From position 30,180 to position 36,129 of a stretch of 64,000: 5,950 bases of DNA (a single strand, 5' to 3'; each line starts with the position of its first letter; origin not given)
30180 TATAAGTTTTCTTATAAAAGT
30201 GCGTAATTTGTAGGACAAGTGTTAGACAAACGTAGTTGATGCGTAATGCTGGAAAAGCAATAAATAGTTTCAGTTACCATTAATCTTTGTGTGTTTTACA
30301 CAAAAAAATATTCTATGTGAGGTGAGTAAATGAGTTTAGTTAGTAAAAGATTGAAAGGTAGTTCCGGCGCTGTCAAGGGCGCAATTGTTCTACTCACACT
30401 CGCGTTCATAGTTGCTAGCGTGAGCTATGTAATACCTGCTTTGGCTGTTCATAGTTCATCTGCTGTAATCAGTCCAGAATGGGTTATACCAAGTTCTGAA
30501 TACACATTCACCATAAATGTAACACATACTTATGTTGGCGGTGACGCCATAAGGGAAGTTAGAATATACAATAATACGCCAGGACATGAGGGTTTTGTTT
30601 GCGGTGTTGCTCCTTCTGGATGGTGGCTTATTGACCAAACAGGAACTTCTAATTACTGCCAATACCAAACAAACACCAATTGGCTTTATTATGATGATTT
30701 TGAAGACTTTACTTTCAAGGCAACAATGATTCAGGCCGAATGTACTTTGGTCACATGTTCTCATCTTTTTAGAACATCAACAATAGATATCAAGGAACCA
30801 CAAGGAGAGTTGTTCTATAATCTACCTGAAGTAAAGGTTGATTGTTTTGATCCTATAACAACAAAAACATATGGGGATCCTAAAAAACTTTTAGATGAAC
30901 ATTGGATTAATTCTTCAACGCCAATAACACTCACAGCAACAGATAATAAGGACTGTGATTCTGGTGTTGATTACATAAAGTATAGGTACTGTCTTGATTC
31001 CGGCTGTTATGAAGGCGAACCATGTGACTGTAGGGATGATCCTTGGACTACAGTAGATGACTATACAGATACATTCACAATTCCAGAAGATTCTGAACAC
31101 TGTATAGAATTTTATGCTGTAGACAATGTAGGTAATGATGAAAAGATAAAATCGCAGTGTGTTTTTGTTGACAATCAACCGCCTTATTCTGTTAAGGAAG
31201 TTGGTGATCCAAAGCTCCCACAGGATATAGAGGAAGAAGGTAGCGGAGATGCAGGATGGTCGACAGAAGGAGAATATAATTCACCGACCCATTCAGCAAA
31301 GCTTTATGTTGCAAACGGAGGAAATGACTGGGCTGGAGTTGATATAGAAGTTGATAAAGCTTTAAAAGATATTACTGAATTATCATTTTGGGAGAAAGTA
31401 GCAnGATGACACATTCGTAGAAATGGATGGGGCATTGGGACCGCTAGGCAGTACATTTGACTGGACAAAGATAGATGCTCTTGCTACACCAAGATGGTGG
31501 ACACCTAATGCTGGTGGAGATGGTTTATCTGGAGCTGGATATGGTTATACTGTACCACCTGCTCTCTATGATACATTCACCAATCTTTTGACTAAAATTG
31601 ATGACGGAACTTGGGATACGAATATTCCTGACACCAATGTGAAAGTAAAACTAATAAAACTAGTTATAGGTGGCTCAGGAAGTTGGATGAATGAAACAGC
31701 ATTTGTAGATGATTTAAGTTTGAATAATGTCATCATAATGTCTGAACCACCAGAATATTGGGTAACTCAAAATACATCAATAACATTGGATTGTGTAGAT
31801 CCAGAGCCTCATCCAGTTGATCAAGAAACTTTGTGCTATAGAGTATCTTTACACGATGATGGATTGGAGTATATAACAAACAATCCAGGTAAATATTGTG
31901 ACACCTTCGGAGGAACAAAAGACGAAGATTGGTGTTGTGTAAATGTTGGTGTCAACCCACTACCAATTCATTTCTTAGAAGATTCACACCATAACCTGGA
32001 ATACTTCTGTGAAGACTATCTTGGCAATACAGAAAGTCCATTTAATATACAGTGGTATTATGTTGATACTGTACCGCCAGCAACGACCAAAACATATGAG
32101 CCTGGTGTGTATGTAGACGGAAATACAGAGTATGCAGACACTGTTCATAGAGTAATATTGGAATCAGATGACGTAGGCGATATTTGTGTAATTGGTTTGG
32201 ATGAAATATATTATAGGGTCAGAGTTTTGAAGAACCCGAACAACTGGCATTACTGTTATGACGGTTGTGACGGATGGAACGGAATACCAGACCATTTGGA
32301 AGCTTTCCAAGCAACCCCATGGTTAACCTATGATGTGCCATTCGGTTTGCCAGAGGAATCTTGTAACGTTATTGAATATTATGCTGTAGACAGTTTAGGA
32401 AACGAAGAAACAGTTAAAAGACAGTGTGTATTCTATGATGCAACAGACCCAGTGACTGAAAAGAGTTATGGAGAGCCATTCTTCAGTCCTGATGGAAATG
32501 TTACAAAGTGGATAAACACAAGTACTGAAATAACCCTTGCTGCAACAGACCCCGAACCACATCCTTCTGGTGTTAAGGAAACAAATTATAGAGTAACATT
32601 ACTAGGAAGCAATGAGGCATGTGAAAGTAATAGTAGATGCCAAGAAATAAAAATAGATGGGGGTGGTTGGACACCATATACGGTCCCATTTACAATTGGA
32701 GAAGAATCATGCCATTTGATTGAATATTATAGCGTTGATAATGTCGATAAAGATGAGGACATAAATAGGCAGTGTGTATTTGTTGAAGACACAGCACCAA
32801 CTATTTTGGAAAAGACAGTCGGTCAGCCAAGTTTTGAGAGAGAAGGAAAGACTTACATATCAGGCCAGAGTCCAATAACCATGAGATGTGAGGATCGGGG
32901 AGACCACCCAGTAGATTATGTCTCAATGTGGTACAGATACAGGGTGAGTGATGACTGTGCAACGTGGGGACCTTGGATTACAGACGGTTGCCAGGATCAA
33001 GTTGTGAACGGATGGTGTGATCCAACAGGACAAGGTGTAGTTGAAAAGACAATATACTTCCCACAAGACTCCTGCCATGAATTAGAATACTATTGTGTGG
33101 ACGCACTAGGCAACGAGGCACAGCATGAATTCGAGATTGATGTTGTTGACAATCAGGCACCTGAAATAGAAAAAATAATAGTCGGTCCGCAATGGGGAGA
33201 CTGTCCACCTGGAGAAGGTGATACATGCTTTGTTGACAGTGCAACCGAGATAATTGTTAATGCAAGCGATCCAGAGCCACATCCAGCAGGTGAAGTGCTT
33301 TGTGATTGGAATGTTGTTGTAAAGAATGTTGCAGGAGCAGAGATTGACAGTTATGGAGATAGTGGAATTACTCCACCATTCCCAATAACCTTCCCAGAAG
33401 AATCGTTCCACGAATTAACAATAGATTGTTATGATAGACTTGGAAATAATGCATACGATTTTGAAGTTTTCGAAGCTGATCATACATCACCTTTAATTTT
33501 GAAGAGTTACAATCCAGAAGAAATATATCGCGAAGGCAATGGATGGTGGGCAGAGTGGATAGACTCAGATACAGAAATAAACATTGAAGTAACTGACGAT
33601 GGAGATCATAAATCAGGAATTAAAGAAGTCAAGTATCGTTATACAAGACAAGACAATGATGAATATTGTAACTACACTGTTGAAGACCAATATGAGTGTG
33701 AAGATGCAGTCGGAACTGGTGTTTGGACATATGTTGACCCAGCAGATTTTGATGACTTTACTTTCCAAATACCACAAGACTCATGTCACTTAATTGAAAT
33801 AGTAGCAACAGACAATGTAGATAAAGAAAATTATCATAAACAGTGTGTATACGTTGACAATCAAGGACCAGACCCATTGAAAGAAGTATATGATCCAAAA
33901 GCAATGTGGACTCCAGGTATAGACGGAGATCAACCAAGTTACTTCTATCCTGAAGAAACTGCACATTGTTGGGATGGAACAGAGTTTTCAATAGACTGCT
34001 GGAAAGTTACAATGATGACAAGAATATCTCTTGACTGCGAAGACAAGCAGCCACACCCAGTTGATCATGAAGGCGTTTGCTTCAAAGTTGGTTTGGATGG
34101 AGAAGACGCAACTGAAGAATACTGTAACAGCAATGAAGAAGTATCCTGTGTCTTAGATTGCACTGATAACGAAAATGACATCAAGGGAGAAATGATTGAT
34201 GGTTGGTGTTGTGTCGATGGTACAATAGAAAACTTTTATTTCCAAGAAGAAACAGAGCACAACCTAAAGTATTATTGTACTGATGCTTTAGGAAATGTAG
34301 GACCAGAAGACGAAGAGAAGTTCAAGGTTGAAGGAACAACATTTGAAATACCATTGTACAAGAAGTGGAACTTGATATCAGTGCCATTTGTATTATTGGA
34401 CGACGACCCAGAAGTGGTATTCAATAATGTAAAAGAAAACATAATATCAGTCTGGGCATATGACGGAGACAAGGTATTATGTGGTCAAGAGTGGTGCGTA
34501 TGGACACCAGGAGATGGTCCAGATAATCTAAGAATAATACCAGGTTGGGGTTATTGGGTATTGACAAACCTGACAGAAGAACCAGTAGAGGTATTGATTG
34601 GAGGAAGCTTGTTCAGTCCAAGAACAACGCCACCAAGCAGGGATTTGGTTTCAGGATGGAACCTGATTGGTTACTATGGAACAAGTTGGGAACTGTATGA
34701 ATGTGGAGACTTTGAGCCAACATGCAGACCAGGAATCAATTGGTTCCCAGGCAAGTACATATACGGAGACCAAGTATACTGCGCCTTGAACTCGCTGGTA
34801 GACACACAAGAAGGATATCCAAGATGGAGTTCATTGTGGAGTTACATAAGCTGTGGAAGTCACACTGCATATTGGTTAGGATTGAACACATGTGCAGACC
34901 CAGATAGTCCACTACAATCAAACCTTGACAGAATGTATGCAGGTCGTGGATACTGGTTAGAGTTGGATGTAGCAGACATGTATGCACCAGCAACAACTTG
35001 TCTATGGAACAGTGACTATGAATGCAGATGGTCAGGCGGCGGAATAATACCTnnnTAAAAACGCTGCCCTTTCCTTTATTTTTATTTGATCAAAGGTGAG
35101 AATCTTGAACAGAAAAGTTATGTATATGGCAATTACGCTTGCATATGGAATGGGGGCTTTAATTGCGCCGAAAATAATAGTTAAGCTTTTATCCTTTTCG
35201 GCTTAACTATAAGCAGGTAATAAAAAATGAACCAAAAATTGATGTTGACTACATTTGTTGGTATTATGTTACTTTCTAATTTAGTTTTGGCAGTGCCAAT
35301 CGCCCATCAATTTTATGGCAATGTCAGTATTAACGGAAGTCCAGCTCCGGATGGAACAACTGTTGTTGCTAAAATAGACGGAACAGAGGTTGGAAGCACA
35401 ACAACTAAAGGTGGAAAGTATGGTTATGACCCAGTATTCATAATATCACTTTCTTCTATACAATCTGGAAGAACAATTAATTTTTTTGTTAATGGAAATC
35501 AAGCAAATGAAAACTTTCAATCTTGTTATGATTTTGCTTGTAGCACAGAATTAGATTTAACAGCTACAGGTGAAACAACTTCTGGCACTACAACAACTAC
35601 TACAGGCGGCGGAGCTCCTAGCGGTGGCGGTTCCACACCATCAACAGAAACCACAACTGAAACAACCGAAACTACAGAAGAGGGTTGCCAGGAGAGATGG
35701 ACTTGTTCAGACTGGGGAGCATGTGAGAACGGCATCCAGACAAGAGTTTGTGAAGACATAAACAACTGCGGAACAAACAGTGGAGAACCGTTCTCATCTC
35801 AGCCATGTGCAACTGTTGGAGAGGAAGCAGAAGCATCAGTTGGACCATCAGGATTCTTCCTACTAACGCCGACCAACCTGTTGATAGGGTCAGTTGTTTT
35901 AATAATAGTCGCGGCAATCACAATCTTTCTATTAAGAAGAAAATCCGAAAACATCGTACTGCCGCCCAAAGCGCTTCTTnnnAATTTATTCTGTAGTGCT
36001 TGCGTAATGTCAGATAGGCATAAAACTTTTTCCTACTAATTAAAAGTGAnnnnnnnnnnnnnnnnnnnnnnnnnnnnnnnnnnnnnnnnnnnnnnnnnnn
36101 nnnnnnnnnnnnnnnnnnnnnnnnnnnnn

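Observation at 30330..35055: Giant (~1,570 aa) Cys-rich surface protein encoded in two ORFs joined by a single +1 frame change at TGA 31404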

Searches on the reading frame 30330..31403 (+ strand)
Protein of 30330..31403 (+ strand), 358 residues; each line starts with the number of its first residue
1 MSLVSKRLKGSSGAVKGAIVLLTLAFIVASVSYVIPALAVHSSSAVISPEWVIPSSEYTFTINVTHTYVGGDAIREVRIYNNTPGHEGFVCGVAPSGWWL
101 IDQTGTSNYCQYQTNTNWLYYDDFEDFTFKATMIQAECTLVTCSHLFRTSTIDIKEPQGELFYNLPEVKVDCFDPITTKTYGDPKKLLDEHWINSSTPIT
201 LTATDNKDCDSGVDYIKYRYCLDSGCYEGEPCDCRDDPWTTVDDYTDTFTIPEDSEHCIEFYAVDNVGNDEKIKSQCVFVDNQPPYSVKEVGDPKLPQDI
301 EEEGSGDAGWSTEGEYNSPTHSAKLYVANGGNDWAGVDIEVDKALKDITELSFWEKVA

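Call 6: search_protein_families(library=pfam, proteins=[window:30330-31403:+], max_evalue=0.01)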
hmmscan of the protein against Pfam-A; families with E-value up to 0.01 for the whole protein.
window:30330-31403:+ (358 aa): 0 families

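Call 7: search_protein_families(library=ncbifam, proteins=[window:30330-31403:+], max_evalue=0.01)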
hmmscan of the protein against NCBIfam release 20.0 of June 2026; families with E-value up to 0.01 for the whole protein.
window:30330-31403:+ (358 aa): 2 families
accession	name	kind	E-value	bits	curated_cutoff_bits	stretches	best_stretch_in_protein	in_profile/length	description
NF047446.1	barrel_OmpL47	domain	3.7e-10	40.1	40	1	242-276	30-64/68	OmpL47-type beta-barrel domain-containing protein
NF047441.1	Lepto_OmpL47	equivalog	1.8e-08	34.4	250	1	243-287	285-329/336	multi-beta-barrel domain surface protein OmpL47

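Call 44: find_related_loci(query=window:30330-31403:+, collection=genome_contigs, flank=6000)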
Query window:30330-31403:+ (358 aa) in genome_contigs; peptide patterns used: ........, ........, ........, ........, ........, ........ (x = any residue, [..] = any of these).
59 stretches matched a pattern, but none encodes a relative of the query by tblastn (E <= 1e-3).
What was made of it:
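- Tried and rejected: ORF1 against the GTDB representatives gave none (call 44).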

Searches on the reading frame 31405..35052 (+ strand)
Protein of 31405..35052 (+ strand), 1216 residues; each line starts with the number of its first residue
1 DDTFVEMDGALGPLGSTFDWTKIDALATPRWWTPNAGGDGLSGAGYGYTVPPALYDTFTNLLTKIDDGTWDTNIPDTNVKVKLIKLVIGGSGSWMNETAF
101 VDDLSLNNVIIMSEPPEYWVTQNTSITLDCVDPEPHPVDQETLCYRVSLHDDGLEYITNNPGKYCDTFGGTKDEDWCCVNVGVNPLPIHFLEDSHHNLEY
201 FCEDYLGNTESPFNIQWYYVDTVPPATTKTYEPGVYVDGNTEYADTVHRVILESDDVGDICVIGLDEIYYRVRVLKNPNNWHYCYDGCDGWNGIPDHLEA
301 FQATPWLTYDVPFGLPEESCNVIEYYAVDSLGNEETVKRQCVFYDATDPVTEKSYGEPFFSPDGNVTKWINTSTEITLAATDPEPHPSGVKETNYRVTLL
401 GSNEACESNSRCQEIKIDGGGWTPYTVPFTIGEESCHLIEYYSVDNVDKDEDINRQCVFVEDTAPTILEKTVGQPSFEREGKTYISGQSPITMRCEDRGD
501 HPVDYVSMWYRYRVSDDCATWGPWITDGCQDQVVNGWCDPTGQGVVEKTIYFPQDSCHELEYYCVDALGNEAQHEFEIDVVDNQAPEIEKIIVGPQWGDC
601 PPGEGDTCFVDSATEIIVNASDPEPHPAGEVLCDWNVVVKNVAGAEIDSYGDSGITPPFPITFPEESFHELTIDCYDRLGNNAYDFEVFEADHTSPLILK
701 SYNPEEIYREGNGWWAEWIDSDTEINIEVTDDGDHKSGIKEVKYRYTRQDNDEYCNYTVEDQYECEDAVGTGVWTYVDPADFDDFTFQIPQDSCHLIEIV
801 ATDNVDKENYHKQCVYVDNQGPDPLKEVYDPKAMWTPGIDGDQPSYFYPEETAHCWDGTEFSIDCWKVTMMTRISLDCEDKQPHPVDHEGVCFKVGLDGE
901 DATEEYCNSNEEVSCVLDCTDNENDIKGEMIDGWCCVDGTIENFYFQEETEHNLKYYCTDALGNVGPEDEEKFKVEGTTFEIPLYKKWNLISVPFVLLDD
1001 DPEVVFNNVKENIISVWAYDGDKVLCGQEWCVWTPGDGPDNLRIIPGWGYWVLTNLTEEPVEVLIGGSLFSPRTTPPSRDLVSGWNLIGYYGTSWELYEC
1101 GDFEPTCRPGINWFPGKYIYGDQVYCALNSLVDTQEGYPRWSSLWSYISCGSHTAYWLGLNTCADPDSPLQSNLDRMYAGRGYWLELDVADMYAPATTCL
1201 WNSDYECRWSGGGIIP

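Call 6: search_protein_families(library=pfam, proteins=[window:31405-35052:+], max_evalue=0.01)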
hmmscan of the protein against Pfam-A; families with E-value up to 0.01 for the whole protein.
window:31405-35052:+ (1216 aa): 1 family
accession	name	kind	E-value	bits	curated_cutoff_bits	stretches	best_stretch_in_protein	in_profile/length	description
PF20862.2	DUF6843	-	0.00097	19.5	27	0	324-352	60-88/110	Family of unknown function (DUF6843)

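Call 7: search_protein_families(library=ncbifam, proteins=[window:31405-35052:+], max_evalue=0.01)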
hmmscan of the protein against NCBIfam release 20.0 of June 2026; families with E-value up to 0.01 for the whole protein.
window:31405-35052:+ (1216 aa): 2 families
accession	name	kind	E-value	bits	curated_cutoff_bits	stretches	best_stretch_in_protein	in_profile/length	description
NF047446.1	barrel_OmpL47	domain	1e-28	99.6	40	2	414-447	22-55/68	OmpL47-type beta-barrel domain-containing protein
NF047441.1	Lepto_OmpL47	equivalog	5.6e-17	62.4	250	2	306-397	100-186/336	multi-beta-barrel domain surface protein OmpL47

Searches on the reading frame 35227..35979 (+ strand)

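Call 11: search_protein_families(library=pfam, proteins=[window:35227-35979:+], max_evalue=0.001)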
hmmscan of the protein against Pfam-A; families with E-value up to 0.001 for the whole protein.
window:35227-35979:+ (251 aa): 0 families

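Call 57: search_protein_families(library=ncbifam, proteins=[window:35227-35979:+], max_evalue=0.001)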
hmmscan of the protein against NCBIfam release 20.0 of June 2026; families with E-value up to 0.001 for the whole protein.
window:35227-35979:+ (251 aa): 1 family
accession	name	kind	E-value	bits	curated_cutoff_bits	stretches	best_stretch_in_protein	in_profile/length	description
NF041894.1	MXAN_6652_fam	equivalog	0.00047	19.8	200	1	49-138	92-182/203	MXAN_6652 family MXYO-CTERM-anchored protein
